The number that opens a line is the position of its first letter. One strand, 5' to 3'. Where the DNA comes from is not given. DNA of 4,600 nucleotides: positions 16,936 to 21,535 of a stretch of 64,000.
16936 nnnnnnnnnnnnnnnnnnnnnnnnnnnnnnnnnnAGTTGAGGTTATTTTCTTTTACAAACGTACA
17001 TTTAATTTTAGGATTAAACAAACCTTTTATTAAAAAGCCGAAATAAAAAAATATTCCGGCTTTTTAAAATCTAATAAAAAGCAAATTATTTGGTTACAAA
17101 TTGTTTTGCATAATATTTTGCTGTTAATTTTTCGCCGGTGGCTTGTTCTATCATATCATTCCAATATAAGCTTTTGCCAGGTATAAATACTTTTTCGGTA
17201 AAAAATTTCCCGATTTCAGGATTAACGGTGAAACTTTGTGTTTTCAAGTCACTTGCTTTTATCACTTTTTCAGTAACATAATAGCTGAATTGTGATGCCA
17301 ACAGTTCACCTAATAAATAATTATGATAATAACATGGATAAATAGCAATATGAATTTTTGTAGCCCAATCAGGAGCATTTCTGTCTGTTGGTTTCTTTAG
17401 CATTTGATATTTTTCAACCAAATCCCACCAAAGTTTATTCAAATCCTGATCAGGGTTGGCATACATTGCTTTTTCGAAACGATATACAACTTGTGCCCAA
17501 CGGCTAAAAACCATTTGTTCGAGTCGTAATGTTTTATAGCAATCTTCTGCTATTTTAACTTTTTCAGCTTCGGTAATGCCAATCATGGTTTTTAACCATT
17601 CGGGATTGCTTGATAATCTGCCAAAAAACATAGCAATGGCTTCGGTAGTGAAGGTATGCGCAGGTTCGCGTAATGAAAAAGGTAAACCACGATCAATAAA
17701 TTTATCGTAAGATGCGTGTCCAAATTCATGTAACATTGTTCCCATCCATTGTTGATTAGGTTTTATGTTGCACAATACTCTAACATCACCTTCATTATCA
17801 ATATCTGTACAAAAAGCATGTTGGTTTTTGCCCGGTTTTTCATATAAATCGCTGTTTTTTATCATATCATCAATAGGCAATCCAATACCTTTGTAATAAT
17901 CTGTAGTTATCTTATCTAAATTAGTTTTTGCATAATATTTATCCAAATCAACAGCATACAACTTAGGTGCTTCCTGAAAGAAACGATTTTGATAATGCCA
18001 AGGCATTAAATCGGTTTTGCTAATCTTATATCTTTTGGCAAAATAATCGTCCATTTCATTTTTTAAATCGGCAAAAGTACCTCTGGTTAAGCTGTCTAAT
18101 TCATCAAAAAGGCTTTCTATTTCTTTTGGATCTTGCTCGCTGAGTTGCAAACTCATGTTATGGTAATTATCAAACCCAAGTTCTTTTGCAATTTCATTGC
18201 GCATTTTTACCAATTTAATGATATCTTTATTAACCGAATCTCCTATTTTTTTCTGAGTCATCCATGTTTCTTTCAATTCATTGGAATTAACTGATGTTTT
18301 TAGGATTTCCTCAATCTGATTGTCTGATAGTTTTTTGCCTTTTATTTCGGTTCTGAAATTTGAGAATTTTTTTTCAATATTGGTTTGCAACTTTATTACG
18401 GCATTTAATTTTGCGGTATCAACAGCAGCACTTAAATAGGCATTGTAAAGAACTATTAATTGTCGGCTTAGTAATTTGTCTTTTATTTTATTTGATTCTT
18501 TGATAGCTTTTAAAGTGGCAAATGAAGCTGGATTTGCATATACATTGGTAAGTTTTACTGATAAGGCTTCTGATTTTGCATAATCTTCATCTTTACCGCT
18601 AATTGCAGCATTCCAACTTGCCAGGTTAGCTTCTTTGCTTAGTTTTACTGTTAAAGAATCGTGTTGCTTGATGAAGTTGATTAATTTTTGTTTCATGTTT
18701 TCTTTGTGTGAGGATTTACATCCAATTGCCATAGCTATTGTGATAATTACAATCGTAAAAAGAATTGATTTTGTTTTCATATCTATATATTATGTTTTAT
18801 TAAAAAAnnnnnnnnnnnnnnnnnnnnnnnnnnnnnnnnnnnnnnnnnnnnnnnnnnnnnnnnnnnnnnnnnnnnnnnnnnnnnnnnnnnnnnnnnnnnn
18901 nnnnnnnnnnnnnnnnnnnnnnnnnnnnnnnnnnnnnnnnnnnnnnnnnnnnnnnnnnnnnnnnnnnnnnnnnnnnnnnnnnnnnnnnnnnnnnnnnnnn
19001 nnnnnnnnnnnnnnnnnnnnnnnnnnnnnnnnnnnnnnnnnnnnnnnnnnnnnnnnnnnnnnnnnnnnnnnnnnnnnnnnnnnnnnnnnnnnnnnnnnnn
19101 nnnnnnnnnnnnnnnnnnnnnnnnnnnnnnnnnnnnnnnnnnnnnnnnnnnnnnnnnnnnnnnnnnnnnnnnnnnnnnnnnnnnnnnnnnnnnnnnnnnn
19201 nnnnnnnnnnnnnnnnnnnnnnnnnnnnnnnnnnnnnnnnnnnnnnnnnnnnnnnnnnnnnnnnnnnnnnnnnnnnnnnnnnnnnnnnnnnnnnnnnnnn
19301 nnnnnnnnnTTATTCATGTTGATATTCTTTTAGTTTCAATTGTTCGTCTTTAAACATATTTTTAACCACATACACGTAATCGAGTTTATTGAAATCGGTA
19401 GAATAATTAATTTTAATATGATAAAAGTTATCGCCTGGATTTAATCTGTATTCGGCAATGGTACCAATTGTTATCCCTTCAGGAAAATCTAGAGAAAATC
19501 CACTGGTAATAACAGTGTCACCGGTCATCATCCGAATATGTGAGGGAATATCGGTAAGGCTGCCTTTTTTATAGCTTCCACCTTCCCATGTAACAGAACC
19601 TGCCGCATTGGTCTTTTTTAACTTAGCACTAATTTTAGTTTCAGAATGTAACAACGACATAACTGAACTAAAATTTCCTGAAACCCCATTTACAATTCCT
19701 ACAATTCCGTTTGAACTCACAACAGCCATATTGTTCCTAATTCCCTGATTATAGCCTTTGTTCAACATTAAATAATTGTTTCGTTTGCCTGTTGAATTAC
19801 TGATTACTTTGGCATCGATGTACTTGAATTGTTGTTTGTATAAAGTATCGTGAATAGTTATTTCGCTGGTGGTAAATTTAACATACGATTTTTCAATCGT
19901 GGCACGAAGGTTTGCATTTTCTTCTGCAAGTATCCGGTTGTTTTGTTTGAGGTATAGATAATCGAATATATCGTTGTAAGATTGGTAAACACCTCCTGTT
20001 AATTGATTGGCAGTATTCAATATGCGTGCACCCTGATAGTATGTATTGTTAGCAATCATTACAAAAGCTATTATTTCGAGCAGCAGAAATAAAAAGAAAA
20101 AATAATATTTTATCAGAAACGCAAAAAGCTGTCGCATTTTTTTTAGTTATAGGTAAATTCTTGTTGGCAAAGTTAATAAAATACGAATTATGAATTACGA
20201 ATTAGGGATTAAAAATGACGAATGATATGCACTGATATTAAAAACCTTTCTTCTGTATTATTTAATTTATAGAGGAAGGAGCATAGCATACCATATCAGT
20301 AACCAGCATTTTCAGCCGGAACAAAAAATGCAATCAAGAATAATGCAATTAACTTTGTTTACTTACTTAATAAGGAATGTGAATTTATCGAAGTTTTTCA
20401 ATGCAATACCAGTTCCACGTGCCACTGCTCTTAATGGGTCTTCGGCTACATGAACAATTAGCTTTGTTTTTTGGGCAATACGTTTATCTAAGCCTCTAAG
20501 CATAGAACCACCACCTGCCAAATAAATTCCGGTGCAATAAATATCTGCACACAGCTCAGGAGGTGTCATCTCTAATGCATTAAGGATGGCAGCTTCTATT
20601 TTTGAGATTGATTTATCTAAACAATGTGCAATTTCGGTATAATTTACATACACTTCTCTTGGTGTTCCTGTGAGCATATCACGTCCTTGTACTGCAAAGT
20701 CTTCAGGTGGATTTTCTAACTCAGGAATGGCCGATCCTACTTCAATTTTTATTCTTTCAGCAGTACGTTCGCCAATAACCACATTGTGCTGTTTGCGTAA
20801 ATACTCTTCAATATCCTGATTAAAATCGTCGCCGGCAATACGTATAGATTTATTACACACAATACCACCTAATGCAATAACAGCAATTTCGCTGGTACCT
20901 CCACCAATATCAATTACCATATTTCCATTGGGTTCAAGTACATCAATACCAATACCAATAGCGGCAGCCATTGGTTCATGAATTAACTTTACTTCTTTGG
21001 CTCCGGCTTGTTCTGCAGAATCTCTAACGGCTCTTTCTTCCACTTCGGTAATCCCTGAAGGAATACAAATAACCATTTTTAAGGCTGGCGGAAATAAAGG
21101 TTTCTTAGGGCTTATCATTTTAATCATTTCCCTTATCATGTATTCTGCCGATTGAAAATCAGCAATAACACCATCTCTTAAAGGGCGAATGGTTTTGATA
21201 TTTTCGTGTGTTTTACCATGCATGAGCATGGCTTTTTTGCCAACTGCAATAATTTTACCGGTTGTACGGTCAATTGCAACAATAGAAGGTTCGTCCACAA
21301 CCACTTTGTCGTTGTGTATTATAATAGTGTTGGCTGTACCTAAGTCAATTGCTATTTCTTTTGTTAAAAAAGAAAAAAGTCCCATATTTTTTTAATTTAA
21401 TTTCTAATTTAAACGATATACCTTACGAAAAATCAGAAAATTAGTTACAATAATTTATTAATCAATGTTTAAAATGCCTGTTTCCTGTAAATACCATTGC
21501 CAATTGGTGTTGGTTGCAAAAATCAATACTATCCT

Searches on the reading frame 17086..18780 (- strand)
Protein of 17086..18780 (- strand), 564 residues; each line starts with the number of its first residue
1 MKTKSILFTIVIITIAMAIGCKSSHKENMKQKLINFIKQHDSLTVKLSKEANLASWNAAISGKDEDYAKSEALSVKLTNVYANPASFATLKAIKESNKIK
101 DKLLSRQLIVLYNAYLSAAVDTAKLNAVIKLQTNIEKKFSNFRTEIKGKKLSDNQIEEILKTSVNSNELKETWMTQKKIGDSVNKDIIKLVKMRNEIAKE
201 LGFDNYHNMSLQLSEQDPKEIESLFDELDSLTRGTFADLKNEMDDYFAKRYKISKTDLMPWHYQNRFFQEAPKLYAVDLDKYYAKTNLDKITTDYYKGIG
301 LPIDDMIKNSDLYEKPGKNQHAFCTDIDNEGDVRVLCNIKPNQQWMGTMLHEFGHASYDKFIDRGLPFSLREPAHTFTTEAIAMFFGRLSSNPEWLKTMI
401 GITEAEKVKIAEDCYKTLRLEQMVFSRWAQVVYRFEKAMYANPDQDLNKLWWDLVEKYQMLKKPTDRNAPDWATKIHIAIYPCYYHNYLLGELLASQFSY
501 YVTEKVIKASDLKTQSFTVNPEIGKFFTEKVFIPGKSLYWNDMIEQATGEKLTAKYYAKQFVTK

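Call 46: search_protein_families(library=pfam, proteins=[window:17086-18780:-], max_evalue=0.00001)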
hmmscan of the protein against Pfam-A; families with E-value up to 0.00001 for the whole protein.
window:17086-18780:- (564 aa): 3 families
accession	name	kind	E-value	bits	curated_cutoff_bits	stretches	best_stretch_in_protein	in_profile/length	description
PF01401.24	Peptidase_M2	-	5.3e-31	108.3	23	1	30-551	4-550/581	Angiotensin-converting enzyme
PF01432.26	Peptidase_M3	-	6.2e-16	59.2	27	1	311-561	190-455/457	Peptidase family M3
PF02074.21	Peptidase_M32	-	1.7e-08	34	25.1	0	483-560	409-484/489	Carboxypeptidase Taq (M32) metallopeptidase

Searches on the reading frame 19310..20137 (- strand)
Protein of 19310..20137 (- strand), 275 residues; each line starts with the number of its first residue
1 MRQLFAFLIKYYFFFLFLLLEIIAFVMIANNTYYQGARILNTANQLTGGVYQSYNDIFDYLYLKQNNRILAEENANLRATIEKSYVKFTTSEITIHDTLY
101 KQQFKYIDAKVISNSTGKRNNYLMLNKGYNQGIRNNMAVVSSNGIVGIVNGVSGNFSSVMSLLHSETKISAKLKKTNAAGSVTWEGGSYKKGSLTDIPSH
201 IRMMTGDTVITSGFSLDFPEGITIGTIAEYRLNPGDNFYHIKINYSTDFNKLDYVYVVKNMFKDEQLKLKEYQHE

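Call 46: search_protein_families(library=pfam, proteins=[window:19310-20137:-], max_evalue=0.00001)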
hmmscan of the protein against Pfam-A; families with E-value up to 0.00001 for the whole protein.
window:19310-20137:- (275 aa): 1 family
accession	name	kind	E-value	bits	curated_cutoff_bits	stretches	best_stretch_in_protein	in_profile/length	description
PF04085.20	MreC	-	5.5e-39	133.7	28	1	111-259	1-147/147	Rod shape-determining protein MreC, barrel core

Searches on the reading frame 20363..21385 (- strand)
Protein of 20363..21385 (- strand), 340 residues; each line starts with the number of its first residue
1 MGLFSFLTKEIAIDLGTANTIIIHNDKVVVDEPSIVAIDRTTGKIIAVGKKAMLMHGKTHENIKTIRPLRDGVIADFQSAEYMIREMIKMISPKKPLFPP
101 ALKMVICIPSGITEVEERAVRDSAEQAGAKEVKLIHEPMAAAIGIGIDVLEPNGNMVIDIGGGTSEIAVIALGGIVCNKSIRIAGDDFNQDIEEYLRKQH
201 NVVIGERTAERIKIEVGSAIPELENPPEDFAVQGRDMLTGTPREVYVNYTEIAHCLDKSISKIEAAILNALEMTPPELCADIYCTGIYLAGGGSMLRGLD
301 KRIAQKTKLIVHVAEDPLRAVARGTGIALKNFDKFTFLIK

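Call 46: search_protein_families(library=pfam, proteins=[window:20363-21385:-], max_evalue=0.00001)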
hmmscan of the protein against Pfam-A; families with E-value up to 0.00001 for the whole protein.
window:20363-21385:- (340 aa): 4 families
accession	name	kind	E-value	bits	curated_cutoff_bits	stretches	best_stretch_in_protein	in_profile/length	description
PF06723.19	MreB_Mbl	-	6.2e-126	420.1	27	1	9-334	2-324/327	MreB/Mbl protein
PF14450.12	FtsA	-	6.8e-13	49.5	31.8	1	156-316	1-112/127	Cell division protein FtsA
PF00012.26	HSP70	-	1.9e-11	43.4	20.6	1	103-200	135-238/599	Hsp70 protein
PF00022.25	Actin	-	4.6e-07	29.2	27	0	32-202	30-193/410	Actin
